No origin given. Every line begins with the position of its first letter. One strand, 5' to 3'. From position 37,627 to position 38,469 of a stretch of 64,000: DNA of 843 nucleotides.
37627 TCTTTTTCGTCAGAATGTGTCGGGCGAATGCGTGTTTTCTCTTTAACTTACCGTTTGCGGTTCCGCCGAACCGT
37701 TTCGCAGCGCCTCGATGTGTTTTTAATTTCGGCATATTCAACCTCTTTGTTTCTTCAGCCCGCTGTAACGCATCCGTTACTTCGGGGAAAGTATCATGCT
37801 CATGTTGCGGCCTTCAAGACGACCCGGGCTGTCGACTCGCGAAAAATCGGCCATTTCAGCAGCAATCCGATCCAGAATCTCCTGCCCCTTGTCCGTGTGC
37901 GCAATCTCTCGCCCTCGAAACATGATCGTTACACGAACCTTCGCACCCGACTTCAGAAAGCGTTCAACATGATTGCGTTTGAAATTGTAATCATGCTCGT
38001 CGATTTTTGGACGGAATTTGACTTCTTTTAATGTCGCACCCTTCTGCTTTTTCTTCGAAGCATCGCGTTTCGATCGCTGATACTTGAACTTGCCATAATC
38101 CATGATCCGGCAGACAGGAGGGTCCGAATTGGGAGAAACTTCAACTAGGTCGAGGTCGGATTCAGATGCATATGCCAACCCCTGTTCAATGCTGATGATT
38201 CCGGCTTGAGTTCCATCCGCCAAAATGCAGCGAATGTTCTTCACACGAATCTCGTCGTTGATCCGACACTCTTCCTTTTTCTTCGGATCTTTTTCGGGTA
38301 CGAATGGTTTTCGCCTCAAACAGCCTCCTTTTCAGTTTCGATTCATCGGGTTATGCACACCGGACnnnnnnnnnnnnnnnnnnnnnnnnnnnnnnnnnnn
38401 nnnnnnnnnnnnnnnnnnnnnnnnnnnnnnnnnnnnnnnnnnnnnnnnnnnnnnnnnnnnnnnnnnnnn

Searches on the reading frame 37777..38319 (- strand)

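Call 50: search_protein_families(library=pfam, proteins=[window:37777-38319:-], max_evalue=0.01)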
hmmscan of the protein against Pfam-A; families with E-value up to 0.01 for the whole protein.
window:37777-38319:- (180 aa): 3 families
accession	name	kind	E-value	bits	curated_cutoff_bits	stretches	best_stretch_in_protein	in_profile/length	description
PF00707.27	IF3_C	-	7.7e-36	122.3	34.8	1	96-180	2-86/86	Translation initiation factor IF-3, C-terminal domain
PF05198.21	IF3_N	-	1.3e-28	99.4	26.9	1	20-87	1-68/70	Translation initiation factor IF-3, N-terminal domain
PF14877.11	mIF3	-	0.0046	17.1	33.8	1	76-133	108-164/177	Mitochondrial translation initiation factor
